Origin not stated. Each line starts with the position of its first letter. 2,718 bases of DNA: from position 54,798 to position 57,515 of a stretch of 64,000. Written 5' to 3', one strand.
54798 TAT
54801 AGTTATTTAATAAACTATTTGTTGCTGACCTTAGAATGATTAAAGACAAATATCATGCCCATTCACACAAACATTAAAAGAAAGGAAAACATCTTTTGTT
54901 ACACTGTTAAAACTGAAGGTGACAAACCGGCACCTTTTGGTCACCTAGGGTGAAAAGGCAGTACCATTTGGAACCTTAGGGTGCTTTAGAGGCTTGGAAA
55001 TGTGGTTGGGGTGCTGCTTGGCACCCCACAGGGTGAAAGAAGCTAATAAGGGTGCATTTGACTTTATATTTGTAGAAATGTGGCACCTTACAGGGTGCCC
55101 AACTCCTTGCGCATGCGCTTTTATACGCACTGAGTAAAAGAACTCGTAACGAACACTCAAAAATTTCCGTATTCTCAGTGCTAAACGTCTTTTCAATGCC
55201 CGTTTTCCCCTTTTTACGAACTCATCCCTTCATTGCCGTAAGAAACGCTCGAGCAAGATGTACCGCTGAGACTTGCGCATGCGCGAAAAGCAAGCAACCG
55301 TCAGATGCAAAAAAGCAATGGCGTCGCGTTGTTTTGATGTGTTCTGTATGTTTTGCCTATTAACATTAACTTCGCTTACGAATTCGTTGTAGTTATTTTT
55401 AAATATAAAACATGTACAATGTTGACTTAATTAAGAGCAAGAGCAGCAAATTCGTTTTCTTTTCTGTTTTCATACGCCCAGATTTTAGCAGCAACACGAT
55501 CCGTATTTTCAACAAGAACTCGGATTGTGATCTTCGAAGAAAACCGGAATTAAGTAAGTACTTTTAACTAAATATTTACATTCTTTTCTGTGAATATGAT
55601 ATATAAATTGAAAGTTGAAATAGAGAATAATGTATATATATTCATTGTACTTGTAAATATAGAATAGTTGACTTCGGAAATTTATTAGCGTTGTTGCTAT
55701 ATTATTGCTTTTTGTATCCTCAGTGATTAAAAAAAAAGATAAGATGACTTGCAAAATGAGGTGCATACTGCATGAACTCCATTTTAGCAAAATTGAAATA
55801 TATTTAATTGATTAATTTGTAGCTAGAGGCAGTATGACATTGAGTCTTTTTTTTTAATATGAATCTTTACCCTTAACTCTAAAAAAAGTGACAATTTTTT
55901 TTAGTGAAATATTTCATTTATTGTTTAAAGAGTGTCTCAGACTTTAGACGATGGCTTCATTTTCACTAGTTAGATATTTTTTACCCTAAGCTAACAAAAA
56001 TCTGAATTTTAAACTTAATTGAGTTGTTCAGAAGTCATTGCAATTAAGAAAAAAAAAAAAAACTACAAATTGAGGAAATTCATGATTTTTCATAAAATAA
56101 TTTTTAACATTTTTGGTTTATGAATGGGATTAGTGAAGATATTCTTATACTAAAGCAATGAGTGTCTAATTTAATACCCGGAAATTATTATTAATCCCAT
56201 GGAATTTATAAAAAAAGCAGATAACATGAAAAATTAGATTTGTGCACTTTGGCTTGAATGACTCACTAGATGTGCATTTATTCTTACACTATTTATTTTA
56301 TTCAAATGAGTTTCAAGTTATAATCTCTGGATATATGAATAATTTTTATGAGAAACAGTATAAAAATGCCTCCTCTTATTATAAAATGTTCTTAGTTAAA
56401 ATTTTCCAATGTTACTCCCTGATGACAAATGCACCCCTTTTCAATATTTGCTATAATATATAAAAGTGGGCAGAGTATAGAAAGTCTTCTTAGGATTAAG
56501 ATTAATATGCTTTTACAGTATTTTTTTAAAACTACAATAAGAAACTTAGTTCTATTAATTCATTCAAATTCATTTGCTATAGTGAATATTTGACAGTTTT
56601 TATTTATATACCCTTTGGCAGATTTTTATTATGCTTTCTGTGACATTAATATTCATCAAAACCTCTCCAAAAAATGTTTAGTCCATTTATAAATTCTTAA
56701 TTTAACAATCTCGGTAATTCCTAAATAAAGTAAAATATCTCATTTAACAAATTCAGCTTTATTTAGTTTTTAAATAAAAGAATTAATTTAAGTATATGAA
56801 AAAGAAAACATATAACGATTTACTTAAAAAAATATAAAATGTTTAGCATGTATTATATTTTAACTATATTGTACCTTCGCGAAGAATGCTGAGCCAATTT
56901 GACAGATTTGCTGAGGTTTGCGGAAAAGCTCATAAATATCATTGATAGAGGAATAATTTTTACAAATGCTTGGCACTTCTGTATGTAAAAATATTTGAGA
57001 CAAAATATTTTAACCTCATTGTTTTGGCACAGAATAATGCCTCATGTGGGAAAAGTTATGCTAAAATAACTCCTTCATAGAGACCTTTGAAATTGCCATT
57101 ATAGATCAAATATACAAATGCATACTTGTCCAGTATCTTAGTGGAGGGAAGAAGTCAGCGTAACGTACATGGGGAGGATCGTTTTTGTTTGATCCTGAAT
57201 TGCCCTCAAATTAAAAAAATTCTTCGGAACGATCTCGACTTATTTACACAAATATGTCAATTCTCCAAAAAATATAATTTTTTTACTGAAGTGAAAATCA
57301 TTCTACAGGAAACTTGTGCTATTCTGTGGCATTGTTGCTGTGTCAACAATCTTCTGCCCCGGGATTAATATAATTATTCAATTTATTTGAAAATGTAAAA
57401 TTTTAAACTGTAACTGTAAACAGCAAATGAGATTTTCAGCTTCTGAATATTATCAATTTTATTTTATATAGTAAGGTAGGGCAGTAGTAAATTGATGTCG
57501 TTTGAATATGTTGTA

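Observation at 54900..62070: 7.2-kb TIR-bounded element with TA duplications and promoter-like CpG-island cargo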

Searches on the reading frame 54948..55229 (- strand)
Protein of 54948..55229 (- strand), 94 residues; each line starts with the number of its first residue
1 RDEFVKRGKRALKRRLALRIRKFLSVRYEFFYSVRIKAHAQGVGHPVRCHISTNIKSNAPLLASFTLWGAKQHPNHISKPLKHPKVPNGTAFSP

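Call 16: find_homologous_proteins(query=window:54948-55229:-, max_evalue=10)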
Query seq(94 aa): no candidate shares three 5-residue words with the query. No homologue found.

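Call 38: list_cluster_members(proteins=[window:54948-55196:-, window:55512-55790:-, window:55512-55766:-, window:57126-57365:+, window:59010-59255:+, window:59182-59433:+, window:60369-60599:-, window:55178-55360:+, window:12518-12937:-, window:2099-2458:+])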
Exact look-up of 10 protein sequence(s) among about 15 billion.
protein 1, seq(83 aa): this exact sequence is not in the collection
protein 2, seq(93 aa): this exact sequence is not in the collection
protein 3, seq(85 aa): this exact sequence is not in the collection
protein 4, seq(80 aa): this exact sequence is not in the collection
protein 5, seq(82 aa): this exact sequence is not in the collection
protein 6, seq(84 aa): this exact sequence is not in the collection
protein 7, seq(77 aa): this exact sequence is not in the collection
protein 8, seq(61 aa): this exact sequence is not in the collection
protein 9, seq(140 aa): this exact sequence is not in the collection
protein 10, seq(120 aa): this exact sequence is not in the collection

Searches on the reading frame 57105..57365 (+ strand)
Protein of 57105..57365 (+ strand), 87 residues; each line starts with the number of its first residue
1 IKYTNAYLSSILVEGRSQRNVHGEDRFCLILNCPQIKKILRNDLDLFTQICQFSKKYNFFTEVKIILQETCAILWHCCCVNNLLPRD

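Call 56: search_protein_representatives(protein=window:57105-57365:+)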
Query: 87 residues. Proteins with E-value up to 0.001 (for the whole library): 0; up to 1e-10: 0; up to 1e-30: 0. The best 0 are listed.
